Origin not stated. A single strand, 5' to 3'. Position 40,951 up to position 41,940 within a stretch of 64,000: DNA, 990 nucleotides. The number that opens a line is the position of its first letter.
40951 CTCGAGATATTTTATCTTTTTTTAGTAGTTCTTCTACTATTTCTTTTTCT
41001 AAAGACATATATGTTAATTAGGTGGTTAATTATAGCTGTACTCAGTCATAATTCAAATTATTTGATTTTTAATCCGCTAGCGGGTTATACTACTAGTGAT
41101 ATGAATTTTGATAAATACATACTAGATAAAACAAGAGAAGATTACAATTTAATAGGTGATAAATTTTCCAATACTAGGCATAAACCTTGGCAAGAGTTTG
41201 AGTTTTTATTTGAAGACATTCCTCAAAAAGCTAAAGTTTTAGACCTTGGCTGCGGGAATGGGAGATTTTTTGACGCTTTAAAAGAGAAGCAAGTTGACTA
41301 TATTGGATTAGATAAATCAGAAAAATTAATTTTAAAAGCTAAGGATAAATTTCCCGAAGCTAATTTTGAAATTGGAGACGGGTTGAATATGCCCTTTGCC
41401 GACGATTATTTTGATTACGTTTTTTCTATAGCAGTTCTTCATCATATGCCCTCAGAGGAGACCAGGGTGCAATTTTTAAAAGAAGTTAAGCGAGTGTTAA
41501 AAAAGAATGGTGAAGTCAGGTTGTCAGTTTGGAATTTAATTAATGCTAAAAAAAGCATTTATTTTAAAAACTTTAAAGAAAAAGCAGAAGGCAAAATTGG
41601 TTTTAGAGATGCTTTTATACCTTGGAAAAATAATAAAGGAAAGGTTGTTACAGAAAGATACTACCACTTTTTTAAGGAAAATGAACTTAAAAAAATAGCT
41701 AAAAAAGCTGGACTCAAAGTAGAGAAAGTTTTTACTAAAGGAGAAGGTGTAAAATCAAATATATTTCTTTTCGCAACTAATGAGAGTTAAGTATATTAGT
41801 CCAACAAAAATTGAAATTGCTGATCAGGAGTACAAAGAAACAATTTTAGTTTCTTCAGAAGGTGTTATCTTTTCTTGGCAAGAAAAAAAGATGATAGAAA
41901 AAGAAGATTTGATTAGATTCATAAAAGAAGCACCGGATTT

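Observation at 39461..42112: Eukaryote/archaea-type wobble-U pathway: divergent Elp3 and Trm9-like methyltransferase, with a translationally coupled Mth938-domain gene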

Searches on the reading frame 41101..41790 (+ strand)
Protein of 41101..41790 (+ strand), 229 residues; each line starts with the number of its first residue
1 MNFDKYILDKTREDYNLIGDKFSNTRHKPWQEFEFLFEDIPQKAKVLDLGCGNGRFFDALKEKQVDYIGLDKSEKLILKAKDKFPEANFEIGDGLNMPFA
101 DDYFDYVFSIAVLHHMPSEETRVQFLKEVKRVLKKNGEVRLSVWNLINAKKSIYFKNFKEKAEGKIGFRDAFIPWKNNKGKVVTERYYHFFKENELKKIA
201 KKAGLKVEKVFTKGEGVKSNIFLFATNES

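Call 3: search_protein_families(library=pfam, proteins=[window:41101-41790:+], max_evalue=0.01)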
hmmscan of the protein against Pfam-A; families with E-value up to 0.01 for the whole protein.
window:41101-41790:+ (229 aa): 13 families
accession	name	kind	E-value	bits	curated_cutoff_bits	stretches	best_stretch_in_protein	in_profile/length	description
PF08241.18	Methyltransf_11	-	5.7e-22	78.6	21.2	1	47-139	1-93/95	Methyltransferase domain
PF13649.12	Methyltransf_25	-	3.2e-21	76.3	27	1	46-137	1-97/97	Methyltransferase domain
PF13847.12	Methyltransf_31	-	1.8e-19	70.3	27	1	43-183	4-133/145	Methyltransferase domain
PF13489.12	Methyltransf_23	-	6.2e-19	68.8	27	1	31-209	11-163/164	Methyltransferase domain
PF08242.18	Methyltransf_12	-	1e-15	58.7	30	1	47-138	1-97/98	Methyltransferase domain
PF01209.24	Ubie_methyltran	-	5.2e-10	39.5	20.1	1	7-217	12-225/233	ubiE/COQ5 methyltransferase family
PF07021.18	MetW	-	1.8e-09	37.9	21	1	32-116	3-88/193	Methionine biosynthesis protein MetW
PF08003.17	Methyltransf_9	-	2.1e-05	24.1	23.8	1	30-142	104-218/315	Protein of unknown function (DUF1698)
PF05175.20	MTS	-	6.4e-05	23.1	23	1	35-151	22-148/170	Methyltransferase small domain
PF02353.26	CMAS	-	0.00015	21.7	27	1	44-143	64-166/273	Mycolic acid cyclopropane synthetase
PF03848.20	TehB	-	0.00029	20.8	20.4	1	42-136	30-127/193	Tellurite resistance protein TehB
PF02390.23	Methyltransf_4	-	0.00037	20.5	24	0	44-87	3-48/173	Putative methyltransferase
PF05148.21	Methyltransf_8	-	0.00039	20.8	27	1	40-170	70-180/219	Hypothetical methyltransferase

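Call 4: search_protein_families(library=ncbifam, proteins=[window:41101-41790:+], max_evalue=0.01)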
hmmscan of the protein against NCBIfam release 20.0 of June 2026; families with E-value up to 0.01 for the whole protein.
window:41101-41790:+ (229 aa): 43 families (the best 25 are shown)
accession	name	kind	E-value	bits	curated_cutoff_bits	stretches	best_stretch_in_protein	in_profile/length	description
NF045667.1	MTase_DVU1556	equivalog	3.2e-19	69.3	155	1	40-143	20-121/213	DVU_1556 family methyltransferase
TIGR01934.1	MenG_MenH_UbiE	subfamily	3.9e-14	52.5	158.35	1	9-208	6-206/223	ubiquinone/menaquinone biosynthesis methyltransferase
NF001244.0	PRK00216.1-5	equivalog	1e-13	51.1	216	1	9-209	15-219/236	bifunctional demethylmenaquinone methyltransferase/2-methoxy-6-polyprenyl-1,4-benzoquinol methylase UbiE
NF001243.0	PRK00216.1-4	equivalog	2.8e-13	49.8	235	1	7-217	12-225/237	demethylmenaquinone methyltransferase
TIGR02072.1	BioC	equivalog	2.5e-12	47.1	184.95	1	41-143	33-134/244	malonyl-ACP O-methyltransferase BioC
NF043040.1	corrin_prot_MT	hypoth_equivalog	6.8e-12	45.3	180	1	8-139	8-145/216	corrinoid protein-associated methyltransferase CpaM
TIGR02752.1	MenG_heptapren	equivalog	1.3e-11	44.5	419.85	1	7-217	10-223/231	demethylmenaquinone methyltransferase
TIGR02081.1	metW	equivalog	1.8e-11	43.9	189.5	1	32-135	3-104/194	methionine biosynthesis protein MetW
NF040539.1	AST_met_ArsM_2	exception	4.3e-11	43.1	240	1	12-137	29-159/262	putative arsinothricin biosynthesis methyltransferase ArsM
NF001241.0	PRK00216.1-2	equivalog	2.5e-10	40.4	327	1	8-143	17-149/231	demethylmenaquinone methyltransferase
NF008300.0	PRK11088.1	equivalog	1.8e-09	37.5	303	1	42-139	85-177/272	23S rRNA (guanine(745)-N(1))-methyltransferase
TIGR01983.1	UbiG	equivalog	2.3e-09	36.9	102.95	1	39-145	46-155/228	bifunctional 2-polyprenyl-6-hydroxyphenol methylase/3-demethylubiquinol 3-O-methyltransferase UbiG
NF045825.1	FAmtase_mtf2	equivalog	2.5e-09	36.7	400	1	44-139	60-156/248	fatty-acid O-methyltransferase Mtf2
NF007610.0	PRK10258.1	equivalog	7.2e-09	35.3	342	1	42-142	40-139/251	malonyl-ACP O-methyltransferase BioC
NF045823.1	PthPhpthDimycoMt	equivalog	8.2e-09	35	300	1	45-139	69-164/256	phthiotriol/phenolphthiotriol dimycocerosates methyltransferase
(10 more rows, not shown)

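Call 5: search_solved_structures(query=window:41101-41790:+, max_evalue=0.001, show_alignments=3)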
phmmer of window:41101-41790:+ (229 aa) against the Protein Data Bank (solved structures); distinct sequences matched with E-value up to 0.001: 54.
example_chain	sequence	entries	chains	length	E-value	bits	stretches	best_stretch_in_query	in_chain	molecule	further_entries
5cm2_Z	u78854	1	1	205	1.3e-21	81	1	23-208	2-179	TRNA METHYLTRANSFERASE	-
1ve3_A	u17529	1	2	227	1.7e-13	54.5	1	36-139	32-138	hypothetical protein PH0226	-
3l8d_A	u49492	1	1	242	1.4e-10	45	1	35-145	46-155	Methyltransferase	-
3ccf_A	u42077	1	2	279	4.3e-10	43.3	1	29-135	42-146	Cyclopropane-fatty-acyl-phospholipid synthase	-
6uak_A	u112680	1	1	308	4.7e-10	43.2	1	42-140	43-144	SAM dependent methyltransferase LahSB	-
3cgg_A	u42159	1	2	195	1.1e-09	42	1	39-175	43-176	SAM-dependent methyltransferase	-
6mro_A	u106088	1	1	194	2.6e-09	40.8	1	31-139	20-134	methyl transferase from Methanosarcina acetivorans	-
8gdu_A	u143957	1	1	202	1.4e-08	38.3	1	31-139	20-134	Methyltransferase domain-containing protein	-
6uv6_A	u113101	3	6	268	1.1e-07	35.4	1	43-141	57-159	D-glucose O-methyltransferase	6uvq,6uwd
5wp5_A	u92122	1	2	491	1.2e-07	35.3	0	38-120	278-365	Phosphomethylethanolamine N-methyltransferase 2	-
3bus_A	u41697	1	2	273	2e-07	34.6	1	39-146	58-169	Methyltransferase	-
5wp4_A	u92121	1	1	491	2.1e-07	34.6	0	41-142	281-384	Phosphoethanolamine N-methyltransferase 1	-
9un4_A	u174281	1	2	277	3e-07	34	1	43-205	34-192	Juvenile hormone acid O-methyltransferase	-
3cc8_A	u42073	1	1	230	4.1e-07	33.6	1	44-146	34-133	Putative methyltransferase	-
9w6x_A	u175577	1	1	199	9.4e-07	32.4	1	34-141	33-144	YtkW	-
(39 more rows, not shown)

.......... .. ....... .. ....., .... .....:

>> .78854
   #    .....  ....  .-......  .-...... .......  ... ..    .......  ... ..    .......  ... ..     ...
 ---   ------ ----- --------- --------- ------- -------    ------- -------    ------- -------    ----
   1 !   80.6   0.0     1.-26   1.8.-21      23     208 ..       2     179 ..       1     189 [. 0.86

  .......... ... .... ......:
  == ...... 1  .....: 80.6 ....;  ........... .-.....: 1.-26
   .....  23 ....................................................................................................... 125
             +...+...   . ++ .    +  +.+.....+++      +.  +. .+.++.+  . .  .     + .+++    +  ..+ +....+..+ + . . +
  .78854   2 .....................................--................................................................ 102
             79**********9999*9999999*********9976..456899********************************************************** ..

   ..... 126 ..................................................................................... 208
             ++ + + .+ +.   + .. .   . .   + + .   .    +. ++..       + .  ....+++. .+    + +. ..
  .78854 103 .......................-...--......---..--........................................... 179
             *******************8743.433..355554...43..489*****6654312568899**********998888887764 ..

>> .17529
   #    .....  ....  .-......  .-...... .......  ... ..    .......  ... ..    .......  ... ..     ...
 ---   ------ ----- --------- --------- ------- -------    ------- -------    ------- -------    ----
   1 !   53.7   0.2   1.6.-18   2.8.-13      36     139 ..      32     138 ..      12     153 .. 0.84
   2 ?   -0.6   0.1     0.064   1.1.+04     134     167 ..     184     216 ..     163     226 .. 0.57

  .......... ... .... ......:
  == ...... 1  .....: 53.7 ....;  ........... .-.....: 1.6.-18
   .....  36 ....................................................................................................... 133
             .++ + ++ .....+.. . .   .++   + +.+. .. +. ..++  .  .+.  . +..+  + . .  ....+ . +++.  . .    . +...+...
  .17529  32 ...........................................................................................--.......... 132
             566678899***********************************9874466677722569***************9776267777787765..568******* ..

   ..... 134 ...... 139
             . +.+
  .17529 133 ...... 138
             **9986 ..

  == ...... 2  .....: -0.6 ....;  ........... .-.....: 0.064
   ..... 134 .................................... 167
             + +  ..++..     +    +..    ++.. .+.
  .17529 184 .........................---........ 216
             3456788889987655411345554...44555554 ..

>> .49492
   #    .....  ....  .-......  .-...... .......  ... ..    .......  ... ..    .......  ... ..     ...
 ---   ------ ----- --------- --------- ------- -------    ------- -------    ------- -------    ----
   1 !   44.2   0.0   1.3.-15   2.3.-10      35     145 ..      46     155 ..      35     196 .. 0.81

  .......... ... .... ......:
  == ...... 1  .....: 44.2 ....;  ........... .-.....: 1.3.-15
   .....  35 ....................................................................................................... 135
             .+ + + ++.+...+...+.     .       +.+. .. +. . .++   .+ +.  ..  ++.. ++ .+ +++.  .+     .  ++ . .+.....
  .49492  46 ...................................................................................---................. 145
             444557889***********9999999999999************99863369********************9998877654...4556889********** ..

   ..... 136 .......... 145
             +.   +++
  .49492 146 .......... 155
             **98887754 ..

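Call 11: find_homologous_proteins(query=window:41101-41790:+, max_evalue=0.00001)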
Query window:41101-41790:+ (229 aa): 2051 proteins with E <= 0.00001 among 2573 candidates; the best 120 are listed.
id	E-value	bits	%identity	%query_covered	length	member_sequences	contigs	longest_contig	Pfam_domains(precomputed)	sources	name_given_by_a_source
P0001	6.2e-148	509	100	100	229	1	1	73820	PF07021.19,PF13847.13,PF13489.13,PF08003.18,PF13649.13,PF01209.25,PF08241.19,PF08242.19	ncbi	ncbi:MAG: class I SAM-dependent methyltransferase [Patescibacteria group bacterium]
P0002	1.5e-113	397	76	100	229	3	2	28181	PF07021.19,PF13847.13,PF13489.13,PF13649.13,PF01209.25,PF08241.19,PF08242.19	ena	-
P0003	3.2e-109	382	75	98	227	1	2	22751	PF07021.19,PF13847.13,PF13489.13,PF13649.13,PF01209.25,PF08241.19,PF08242.19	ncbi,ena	-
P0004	1.4e-107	377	73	100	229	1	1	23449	PF07021.19,PF13847.13,PF13489.13,PF08003.18,PF13649.13,PF01209.25,PF08241.19,PF08242.19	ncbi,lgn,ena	-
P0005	4.8e-105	369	70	100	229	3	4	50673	PF07021.19,PF13847.13,PF13489.13,PF08003.18,PF02353.27,PF05175.21,PF13649.13,PF01209.25,PF08241.19,PF08242.19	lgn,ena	-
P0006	1.3e-103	364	69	100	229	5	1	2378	PF07021.19,PF13847.13,PF13489.13,PF13649.13,PF01209.25,PF08241.19,PF08242.19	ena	-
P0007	1.5e-99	351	66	100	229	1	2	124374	PF07021.19,PF13847.13,PF13489.13,PF08003.18,PF02353.27,PF13649.13,PF01209.25,PF08241.19,PF08242.19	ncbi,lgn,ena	-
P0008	3.2e-93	330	63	98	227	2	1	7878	PF07021.19,PF13847.13,PF13489.13,PF08003.18,PF05175.21,PF13649.13,PF01209.25,PF08241.19,PF08242.19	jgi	-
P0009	2.0e-90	321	62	100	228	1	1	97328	PF07021.19,PF13847.13,PF13489.13,PF02353.27,PF13649.13,PF01209.25,PF08241.19,PF08242.19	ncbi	-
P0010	2.2e-90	321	62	100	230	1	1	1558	PF07021.19,PF13847.13,PF13489.13,PF08003.18,PF02353.27,PF05175.21,PF13649.13,PF01209.25,PF08241.19,PF08242.19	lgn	-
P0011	2.5e-88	314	64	96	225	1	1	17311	PF07021.19,PF13847.13,PF13489.13,PF05175.21,PF13649.13,PF01209.25,PF08241.19,PF08242.19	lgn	-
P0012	2.8e-86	307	60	98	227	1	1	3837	PF13489.13,PF02353.27,PF08241.19,PF07021.19,PF13847.13,PF03848.21,PF05175.21,PF13649.13,PF05148.22,PF01728.26,PF01209.25,PF08242.19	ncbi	-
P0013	9.4e-86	306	63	96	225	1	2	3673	PF07021.19,PF13847.13,PF13489.13,PF03848.21,PF02353.27,PF05175.21,PF13649.13,PF05148.22,PF01209.25,PF08241.19,PF08242.19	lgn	-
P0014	1.6e-85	305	60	99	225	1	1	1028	PF07021.19,PF13847.13,PF13489.13,PF03848.21,PF02353.27,PF05175.21,PF13649.13,PF01209.25,PF08241.19,PF08242.19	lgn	-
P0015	9.4e-84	299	61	93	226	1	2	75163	PF07021.19,PF13847.13,PF13489.13,PF03848.21,PF02353.27,PF05175.21,PF13649.13,PF05148.22,PF01209.25,PF08241.19,PF08242.19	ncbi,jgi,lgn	-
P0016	7.6e-83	296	57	96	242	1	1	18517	PF07021.19,PF13847.13,PF13489.13,PF02353.27,PF13649.13,PF01209.25,PF08241.19,PF08242.19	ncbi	-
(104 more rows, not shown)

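Call 17: find_related_loci(query=A1, collection=genome_contigs, flank=6000)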
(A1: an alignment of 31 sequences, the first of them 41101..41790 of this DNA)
Query A1 (229 aa) in genome_contigs; peptide patterns used: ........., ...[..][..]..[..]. (x = any residue, [..] = any of these).
600 stretches matched a pattern (row limit reached: there are more); 423 encode a relative of the query (tblastn E <= 1e-3); the best 80 are kept; 80 distinct loci.
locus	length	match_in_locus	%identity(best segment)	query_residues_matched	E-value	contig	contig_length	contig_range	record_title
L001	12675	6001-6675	46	1-225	7e-62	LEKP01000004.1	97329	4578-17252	MAG: Parcubacteria bacterium GBS-2 2615921495, whole genome shotgun sequence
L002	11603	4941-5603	44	2-225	2e-61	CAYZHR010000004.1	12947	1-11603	MAG TPA_asm: uncultured Candidatus Saccharibacteria bacterium isolate binchicken_co387_45 genome assembly, contig: NODE_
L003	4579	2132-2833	44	1-225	6e-59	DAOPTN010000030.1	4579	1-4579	MAG TPA_asm: Candidatus Pacearchaeota archaeon isolate AMR_MDS_1443 NODE_15245_length_4579_cov_92.702476, whole genome s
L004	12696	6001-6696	43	3-225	3e-59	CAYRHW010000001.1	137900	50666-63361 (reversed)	MAG TPA_asm: uncultured Candidatus Saccharibacteria bacterium isolate SRP178699_co1_611 genome assembly, contig: NODE_46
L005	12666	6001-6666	45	3-225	5e-58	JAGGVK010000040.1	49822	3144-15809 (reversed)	MAG: bacterium isolate AUK098 PB_MBMC_052_c_000000000022, whole genome shotgun sequence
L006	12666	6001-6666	45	3-228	3e-57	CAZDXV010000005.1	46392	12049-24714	MAG TPA_asm: uncultured Candidatus Saccharibacteria bacterium isolate SRP141376_co2_224 genome assembly, contig: NODE_18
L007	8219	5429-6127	45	3-229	8e-57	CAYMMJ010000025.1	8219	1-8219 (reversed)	MAG TPA_asm: uncultured Candidatus Saccharibacteria bacterium isolate binchicken_co256_273 genome assembly, contig: NODE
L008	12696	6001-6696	44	2-229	2e-56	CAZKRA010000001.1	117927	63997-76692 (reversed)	MAG TPA_asm: uncultured Candidatus Saccharibacteria bacterium isolate binchicken_co218_408 genome assembly, contig: NODE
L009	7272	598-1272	46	2-225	9e-55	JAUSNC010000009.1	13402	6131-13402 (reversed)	MAG: Candidatus Parcubacteria bacterium isolate E19_metabat.bin.129 E19_k141_494919, whole genome shotgun sequence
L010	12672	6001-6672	43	3-225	3e-54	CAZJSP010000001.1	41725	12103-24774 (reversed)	MAG TPA_asm: uncultured Candidatus Saccharibacteria bacterium isolate SRP141376_co2_101 genome assembly, contig: NODE_21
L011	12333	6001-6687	43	3-229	1e-53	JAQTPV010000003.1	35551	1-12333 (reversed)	MAG: Candidatus Paceibacterota bacterium isolate STB_124 NODE_2503_length_35551_cov_3.364357_Sandtown_B, whole genome sh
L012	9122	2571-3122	49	1-201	8e-53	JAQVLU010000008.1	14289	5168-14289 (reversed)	MAG: Candidatus Paceibacterota bacterium isolate STF1_117 NODE_11951_length_14289_cov_60.737890_Sandtown_F1, whole genom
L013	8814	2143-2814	44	3-225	2e-52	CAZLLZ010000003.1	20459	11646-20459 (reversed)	MAG TPA_asm: uncultured Candidatus Saccharibacteria bacterium isolate binchicken_co256_921 genome assembly, contig: NODE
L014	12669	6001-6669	41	3-225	9e-52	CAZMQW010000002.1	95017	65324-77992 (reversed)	MAG TPA_asm: uncultured Candidatus Saccharibacteria bacterium isolate binchicken_co34_534 genome assembly, contig: NODE_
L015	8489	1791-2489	42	3-229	2e-51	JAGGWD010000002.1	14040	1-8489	MAG: bacterium isolate AUK117 PB_MBMC_071_c_000000000007, whole genome shotgun sequence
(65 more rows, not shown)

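Call 19: find_encoding_contigs(protein=P0007, flank=5000, max_places=2)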
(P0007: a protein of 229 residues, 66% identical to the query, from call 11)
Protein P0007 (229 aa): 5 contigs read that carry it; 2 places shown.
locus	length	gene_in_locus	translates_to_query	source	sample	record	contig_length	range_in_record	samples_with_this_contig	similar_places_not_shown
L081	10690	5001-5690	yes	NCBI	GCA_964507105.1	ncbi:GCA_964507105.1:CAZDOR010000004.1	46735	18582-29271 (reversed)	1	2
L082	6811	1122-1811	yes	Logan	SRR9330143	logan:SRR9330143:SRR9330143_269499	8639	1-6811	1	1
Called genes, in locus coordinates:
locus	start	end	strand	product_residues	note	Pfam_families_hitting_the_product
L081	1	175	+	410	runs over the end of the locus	PF08245:Mur_ligase_M, PF02875:Mur_ligase_C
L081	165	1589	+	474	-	PF01139:RtcB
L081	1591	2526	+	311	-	PF01784:DUF34_NIF3 (faint)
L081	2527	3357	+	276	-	PF06550:SPP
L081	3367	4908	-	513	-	PF23613:ELP3_N, PF04055:Radical_SAM, PF16199:Radical_SAM_C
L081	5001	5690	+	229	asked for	PF01209:Ubie_methyltran, PF08003:Methyltransf_9 (weak), PF13489:Methyltransf_23, PF02353:CMAS (weak), PF13847:Methyltransf_31, PF08241:Methyltransf_11, PF08242:Methyltransf_12, PF13649:Methyltransf_25, +1 more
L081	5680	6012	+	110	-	PF04430:DUF498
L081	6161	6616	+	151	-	PF03449:GreA_GreB_N, PF01272:GreA_GreB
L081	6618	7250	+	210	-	PF12917:YfbR-like (weak), PF13023:HD_3, PF01966:HD, PF12917:YfbR-like, PF13023:HD_3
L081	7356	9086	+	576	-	PF14716:HHH_8, PF00633:HHH (faint), PF14520:HHH_5, PF14792:DNA_pol_B_palm (weak), PF14791:DNA_pol_B_thumb, PF02811:PHP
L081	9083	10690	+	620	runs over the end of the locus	PF03734:YkuD, PF00768:Peptidase_S11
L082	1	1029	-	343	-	?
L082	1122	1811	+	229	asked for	PF01209:Ubie_methyltran, PF08003:Methyltransf_9 (weak), PF13489:Methyltransf_23, PF02353:CMAS (weak), PF13847:Methyltransf_31, PF08241:Methyltransf_11, PF08242:Methyltransf_12, PF13649:Methyltransf_25, +1 more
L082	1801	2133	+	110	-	PF04430:DUF498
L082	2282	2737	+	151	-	PF03449:GreA_GreB_N, PF01272:GreA_GreB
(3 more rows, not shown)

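Call 20: find_encoding_contigs(protein=P0005, flank=5000, max_places=2)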
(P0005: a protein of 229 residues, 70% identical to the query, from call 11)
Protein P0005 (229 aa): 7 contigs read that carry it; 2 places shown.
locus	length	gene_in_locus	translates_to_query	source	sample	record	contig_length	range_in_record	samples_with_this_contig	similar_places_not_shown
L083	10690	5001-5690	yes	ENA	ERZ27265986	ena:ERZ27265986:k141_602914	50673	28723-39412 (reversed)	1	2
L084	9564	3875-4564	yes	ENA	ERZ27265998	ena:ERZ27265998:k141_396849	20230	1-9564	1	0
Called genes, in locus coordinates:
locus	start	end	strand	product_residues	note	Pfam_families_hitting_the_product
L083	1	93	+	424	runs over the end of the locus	PF08245:Mur_ligase_M, PF02875:Mur_ligase_C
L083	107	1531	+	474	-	PF01139:RtcB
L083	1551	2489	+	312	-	PF01784:DUF34_NIF3 (faint)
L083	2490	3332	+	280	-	PF06550:SPP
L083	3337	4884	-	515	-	PF23613:ELP3_N, PF04055:Radical_SAM, PF16199:Radical_SAM_C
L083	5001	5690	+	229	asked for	PF01209:Ubie_methyltran, PF13489:Methyltransf_23, PF05175:MTS, PF02353:CMAS, PF07021:MetW, PF13847:Methyltransf_31, PF08241:Methyltransf_11, PF08242:Methyltransf_12, +2 more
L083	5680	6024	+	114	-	PF04430:DUF498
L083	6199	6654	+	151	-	PF03449:GreA_GreB_N, PF01272:GreA_GreB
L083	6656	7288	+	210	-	PF12917:YfbR-like (weak), PF13023:HD_3, PF01966:HD, PF12917:YfbR-like (weak)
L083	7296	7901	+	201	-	PF07690:MFS_1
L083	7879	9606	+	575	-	PF14716:HHH_8, PF14520:HHH_5, PF14792:DNA_pol_B_palm (weak), PF14791:DNA_pol_B_thumb, PF02811:PHP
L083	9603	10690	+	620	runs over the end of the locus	PF03734:YkuD, PF00768:Peptidase_S11, PF13354:Beta-lactamase2 (weak)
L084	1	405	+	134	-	?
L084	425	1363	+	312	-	PF01784:DUF34_NIF3 (faint)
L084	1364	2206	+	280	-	PF06550:SPP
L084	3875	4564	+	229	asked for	PF01209:Ubie_methyltran, PF13489:Methyltransf_23, PF05175:MTS, PF02353:CMAS, PF07021:MetW, PF13847:Methyltransf_31, PF08241:Methyltransf_11, PF08242:Methyltransf_12, +2 more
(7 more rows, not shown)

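Call 21: find_encoding_contigs(protein=P0002, flank=5000, max_places=2)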
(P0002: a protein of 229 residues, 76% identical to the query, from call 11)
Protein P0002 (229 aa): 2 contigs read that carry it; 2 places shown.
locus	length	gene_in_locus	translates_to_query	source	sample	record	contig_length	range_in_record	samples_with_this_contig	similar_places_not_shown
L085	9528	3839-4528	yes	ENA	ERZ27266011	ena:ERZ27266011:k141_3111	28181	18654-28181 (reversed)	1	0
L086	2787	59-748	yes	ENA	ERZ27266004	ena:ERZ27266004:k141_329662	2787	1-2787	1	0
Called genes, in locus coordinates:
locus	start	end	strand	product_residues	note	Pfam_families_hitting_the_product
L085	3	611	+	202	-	?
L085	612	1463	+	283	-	PF06550:SPP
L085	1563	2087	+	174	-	PF12917:YfbR-like, PF13023:HD_3, PF01966:HD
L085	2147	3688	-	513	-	PF23613:ELP3_N, PF04055:Radical_SAM, PF16199:Radical_SAM_C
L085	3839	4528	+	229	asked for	PF01209:Ubie_methyltran, PF13489:Methyltransf_23, PF07021:MetW, PF13847:Methyltransf_31, PF08241:Methyltransf_11, PF08242:Methyltransf_12, PF13649:Methyltransf_25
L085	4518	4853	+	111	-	PF04430:DUF498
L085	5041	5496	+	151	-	PF03449:GreA_GreB_N, PF01272:GreA_GreB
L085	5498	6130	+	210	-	PF12917:YfbR-like, PF13023:HD_3, PF01966:HD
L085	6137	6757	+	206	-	PF07690:MFS_1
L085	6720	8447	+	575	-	PF14716:HHH_8, PF14520:HHH_5, PF14792:DNA_pol_B_palm (weak), PF14791:DNA_pol_B_thumb, PF02811:PHP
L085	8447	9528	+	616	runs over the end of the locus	PF03734:YkuD, PF13354:Beta-lactamase2 (faint), PF00768:Peptidase_S11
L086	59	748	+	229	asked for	PF01209:Ubie_methyltran, PF13489:Methyltransf_23, PF07021:MetW, PF13847:Methyltransf_31, PF08241:Methyltransf_11, PF08242:Methyltransf_12, PF13649:Methyltransf_25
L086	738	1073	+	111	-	PF04430:DUF498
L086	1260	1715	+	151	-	PF03449:GreA_GreB_N, PF01272:GreA_GreB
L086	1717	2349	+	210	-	PF13023:HD_3, PF01966:HD, PF12917:YfbR-like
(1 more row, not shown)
